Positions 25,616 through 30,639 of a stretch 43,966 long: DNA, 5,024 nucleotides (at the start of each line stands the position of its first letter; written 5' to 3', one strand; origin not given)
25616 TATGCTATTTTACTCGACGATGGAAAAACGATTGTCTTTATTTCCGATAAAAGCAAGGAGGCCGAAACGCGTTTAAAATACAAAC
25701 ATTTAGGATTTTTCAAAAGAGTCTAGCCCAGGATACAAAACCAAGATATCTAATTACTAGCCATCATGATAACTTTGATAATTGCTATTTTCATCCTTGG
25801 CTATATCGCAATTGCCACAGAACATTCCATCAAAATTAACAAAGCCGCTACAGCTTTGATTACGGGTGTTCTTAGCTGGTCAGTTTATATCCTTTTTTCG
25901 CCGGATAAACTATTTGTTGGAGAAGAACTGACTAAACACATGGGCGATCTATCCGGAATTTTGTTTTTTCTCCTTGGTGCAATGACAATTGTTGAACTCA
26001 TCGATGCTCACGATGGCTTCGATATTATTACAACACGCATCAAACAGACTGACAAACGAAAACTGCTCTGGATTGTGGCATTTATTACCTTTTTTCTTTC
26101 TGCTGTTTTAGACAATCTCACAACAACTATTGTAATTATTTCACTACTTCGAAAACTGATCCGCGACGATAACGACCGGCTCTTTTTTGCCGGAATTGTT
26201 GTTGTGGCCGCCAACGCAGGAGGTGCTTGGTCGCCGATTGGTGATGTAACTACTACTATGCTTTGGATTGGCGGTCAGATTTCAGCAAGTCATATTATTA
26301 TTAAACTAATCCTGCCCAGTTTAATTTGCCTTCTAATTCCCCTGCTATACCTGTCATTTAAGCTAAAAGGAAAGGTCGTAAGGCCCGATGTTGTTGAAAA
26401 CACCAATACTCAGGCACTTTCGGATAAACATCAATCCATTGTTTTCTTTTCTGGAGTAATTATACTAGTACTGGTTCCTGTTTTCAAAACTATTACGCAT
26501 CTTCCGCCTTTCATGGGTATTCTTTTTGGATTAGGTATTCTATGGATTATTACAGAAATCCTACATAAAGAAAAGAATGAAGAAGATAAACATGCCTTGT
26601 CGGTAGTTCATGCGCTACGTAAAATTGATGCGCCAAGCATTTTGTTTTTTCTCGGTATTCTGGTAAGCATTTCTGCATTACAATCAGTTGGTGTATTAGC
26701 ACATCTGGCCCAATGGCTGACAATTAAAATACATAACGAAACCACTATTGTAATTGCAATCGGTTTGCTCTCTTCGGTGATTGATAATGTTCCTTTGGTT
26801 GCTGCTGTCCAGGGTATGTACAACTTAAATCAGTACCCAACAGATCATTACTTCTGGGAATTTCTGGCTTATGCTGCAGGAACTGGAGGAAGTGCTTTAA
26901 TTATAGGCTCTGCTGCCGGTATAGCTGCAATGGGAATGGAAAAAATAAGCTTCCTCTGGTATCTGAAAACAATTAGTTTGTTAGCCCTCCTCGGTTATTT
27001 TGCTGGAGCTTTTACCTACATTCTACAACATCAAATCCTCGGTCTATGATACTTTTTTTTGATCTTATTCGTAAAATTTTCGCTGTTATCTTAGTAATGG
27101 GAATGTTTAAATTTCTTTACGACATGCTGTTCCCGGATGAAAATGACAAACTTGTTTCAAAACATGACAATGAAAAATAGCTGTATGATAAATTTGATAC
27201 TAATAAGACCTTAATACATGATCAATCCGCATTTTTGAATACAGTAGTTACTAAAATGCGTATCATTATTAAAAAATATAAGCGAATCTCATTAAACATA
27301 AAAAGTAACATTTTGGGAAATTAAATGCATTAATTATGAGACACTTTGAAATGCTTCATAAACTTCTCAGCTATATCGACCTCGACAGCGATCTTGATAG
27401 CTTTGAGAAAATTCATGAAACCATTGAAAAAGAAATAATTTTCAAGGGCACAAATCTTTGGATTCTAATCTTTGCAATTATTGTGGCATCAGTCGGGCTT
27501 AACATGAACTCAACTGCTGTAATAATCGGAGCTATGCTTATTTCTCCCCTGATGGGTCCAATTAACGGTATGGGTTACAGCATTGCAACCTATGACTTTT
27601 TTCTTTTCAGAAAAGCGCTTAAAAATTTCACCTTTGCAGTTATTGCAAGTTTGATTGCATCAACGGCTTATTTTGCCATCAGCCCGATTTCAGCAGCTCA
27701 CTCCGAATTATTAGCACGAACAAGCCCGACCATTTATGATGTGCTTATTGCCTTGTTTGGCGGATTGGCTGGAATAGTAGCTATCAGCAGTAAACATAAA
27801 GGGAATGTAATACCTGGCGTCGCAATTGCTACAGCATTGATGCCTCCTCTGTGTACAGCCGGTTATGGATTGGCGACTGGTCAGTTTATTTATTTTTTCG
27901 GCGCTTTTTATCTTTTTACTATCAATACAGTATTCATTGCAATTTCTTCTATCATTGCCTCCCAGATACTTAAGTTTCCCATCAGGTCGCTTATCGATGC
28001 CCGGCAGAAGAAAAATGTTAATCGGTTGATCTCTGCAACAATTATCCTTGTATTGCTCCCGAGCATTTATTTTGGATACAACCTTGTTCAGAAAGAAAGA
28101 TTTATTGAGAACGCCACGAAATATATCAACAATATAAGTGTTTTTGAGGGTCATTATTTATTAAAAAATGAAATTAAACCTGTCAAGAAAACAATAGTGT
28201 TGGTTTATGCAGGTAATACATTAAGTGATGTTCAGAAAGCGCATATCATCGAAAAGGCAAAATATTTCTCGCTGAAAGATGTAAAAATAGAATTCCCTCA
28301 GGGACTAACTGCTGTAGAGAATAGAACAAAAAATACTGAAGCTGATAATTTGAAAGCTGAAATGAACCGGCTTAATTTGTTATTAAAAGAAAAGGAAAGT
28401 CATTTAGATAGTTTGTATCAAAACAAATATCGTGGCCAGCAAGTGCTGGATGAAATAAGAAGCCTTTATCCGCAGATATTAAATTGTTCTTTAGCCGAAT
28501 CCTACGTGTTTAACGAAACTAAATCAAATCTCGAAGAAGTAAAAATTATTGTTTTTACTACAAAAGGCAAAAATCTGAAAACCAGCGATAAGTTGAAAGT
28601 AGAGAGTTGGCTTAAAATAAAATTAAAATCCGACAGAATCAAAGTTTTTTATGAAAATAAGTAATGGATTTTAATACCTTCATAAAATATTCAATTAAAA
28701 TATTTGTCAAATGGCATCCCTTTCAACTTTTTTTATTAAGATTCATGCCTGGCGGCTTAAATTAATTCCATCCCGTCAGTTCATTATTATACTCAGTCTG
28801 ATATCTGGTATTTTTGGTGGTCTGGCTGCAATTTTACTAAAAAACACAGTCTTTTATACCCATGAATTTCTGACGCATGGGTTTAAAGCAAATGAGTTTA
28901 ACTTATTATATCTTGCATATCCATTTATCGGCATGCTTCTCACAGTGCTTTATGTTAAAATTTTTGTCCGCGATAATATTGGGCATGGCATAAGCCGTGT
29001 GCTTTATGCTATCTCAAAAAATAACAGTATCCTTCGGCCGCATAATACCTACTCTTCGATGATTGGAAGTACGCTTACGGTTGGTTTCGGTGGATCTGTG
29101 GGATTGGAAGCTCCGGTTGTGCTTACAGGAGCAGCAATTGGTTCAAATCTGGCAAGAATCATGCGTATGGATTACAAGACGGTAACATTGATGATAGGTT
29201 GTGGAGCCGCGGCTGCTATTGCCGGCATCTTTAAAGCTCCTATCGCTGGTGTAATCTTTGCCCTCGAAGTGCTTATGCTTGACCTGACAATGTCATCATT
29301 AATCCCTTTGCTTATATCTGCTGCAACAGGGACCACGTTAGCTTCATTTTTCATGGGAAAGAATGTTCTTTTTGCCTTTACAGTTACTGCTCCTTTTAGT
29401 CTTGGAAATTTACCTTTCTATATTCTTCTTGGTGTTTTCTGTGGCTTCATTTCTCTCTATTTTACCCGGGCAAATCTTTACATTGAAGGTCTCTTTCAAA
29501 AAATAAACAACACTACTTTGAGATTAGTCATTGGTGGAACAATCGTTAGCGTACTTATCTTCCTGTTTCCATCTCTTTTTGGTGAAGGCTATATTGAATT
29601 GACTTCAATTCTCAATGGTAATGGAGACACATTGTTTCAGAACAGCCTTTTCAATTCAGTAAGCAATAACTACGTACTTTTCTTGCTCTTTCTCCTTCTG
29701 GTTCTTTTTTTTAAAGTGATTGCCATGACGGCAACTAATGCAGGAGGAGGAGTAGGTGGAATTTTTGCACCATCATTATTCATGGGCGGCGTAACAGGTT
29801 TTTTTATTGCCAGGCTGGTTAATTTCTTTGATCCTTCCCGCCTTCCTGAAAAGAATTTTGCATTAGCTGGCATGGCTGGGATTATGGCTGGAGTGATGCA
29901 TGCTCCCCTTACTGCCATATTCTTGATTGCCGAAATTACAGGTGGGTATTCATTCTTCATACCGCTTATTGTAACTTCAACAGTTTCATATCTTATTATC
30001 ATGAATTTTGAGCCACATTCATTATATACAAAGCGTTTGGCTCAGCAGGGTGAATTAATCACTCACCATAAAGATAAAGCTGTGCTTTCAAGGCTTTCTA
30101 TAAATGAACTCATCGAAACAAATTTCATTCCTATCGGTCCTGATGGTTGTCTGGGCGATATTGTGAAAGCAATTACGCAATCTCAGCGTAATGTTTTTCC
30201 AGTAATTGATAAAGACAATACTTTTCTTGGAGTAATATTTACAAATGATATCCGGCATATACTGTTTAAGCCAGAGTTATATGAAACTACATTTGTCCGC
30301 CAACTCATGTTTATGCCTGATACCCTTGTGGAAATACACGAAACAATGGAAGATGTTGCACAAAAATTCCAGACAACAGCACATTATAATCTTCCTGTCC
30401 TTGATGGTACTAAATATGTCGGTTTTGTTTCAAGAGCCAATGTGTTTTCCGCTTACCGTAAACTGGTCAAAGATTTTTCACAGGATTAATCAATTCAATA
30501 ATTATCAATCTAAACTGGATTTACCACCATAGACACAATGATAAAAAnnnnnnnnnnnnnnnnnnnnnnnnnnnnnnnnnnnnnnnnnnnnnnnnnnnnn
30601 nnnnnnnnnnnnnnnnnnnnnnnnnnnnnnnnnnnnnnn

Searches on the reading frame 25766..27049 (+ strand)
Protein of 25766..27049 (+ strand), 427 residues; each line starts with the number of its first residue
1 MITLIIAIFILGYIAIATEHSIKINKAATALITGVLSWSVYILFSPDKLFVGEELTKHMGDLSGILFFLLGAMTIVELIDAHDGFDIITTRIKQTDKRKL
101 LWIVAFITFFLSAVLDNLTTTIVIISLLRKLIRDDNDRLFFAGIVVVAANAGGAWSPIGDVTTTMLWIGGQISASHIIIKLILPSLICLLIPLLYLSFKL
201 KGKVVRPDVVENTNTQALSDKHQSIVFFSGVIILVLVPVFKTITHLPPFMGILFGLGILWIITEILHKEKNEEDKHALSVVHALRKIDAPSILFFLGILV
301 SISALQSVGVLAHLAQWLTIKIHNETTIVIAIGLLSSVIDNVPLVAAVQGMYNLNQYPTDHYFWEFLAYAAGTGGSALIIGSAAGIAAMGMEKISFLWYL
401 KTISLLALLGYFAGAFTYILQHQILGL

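Call 50: search_protein_families(library=pfam, proteins=[window:25766-27049:+], max_evalue=0.01)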
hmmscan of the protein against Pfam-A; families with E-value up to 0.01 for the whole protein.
window:25766-27049:+ (427 aa): 1 family
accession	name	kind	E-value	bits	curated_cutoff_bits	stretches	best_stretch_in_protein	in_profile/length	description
PF03600.22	CitMHS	-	1.1e-33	117.2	31.9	1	13-369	1-333/336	Citrate transporter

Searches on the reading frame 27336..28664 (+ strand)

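Call 50: search_protein_families(library=pfam, proteins=[window:27336-28664:+], max_evalue=0.01)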
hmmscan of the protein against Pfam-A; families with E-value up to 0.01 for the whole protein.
window:27336-28664:+ (442 aa): 1 family
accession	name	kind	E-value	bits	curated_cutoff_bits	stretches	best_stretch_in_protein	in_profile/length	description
PF04087.19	DUF389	-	2.9e-43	147.6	23.9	1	67-202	1-136/137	Domain of unknown function (DUF389)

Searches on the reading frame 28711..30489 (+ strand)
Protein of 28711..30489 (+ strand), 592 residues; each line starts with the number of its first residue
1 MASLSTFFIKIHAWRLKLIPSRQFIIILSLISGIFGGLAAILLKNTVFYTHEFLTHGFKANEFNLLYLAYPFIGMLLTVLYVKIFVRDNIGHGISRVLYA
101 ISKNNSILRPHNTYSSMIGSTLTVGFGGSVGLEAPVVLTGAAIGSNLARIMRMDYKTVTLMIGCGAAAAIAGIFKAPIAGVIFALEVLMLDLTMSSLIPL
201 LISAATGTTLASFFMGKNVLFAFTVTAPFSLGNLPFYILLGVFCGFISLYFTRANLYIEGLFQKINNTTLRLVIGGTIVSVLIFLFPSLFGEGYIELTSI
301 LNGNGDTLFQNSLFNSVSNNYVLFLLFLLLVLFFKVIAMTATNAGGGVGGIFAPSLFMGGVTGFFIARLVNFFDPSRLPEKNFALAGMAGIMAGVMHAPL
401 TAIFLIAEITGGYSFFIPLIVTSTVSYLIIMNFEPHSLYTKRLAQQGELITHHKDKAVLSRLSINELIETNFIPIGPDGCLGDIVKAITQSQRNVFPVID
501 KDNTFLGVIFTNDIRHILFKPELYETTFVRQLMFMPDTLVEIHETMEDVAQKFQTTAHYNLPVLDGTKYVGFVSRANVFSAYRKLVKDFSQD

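Call 50: search_protein_families(library=pfam, proteins=[window:28711-30489:+], max_evalue=0.01)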
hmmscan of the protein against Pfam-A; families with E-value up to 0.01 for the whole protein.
window:28711-30489:+ (592 aa): 2 families
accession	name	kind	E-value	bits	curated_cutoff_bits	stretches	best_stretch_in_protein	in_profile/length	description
PF00654.25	Voltage_CLC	-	2.3e-77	261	24.8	1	75-429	2-344/346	Voltage gated chloride channel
PF00571.33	CBS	-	3.2e-08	34.2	24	1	536-582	8-55/57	CBS domain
